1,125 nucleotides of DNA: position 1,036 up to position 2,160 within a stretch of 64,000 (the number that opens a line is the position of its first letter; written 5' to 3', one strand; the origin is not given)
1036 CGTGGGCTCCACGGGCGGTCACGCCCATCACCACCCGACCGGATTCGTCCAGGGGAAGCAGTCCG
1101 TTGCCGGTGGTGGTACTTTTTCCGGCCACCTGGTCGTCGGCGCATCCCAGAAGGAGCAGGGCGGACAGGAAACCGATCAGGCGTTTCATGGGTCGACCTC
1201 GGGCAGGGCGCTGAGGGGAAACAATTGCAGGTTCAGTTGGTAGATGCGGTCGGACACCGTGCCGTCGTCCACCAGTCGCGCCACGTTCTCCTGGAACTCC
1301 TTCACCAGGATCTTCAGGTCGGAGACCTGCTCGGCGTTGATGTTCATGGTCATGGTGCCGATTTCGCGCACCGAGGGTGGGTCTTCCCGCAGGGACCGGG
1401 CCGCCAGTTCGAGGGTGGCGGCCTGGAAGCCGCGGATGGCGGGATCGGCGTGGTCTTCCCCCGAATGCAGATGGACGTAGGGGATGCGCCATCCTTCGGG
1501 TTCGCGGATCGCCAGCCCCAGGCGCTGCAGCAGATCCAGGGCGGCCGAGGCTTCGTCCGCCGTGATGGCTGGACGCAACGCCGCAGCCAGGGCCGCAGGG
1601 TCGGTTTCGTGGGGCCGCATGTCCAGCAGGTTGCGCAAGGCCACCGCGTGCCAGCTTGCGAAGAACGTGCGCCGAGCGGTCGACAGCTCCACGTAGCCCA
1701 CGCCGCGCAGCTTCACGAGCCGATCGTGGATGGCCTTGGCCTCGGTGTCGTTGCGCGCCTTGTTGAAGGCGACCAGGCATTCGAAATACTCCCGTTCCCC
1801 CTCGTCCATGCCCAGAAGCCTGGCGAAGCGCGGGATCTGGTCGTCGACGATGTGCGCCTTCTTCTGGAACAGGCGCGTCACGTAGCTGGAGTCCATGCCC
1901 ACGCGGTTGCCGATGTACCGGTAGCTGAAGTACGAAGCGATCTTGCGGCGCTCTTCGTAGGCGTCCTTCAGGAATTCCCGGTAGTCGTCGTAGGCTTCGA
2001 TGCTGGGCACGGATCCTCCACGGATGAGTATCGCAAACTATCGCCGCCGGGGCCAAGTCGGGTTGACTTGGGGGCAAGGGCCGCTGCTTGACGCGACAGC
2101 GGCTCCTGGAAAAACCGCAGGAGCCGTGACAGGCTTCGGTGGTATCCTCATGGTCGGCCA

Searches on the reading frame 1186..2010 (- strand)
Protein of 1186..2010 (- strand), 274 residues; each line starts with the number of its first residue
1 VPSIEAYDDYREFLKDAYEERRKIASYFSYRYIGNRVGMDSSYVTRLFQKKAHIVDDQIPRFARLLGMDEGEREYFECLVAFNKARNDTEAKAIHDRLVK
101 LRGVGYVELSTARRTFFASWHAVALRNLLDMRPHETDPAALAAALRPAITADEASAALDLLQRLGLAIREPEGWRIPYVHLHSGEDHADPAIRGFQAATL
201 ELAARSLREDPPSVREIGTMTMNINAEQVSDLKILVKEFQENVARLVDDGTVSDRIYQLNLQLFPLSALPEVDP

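Call 3: search_protein_families(library=pfam, proteins=[window:1186-2010:-], max_evalue=0.1)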
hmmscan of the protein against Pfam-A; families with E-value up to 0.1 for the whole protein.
window:1186-2010:- (274 aa): 3 families
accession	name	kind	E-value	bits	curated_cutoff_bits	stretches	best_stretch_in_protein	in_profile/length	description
PF14394.12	DUF4423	-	5.6e-28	98.2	30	1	108-266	9-165/165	Domain of unknown function (DUF4423)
PF13560.12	HTH_31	-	0.00033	21.3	27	1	23-75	10-63/64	Helix-turn-helix domain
PF21763.2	DHH_CID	-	0.036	14.9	27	0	147-184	22-57/84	DHH-CID domain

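Call 7: search_protein_families(library=ncbifam, proteins=[window:1186-2010:-], max_evalue=0.1)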
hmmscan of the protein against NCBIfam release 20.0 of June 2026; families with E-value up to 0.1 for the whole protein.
window:1186-2010:- (274 aa): 1 family
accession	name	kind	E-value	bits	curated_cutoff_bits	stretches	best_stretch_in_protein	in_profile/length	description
TIGR02147.1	Fsuc_second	paralog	8.9e-64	215.6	50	1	1-267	1-270/272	TIGR02147 family protein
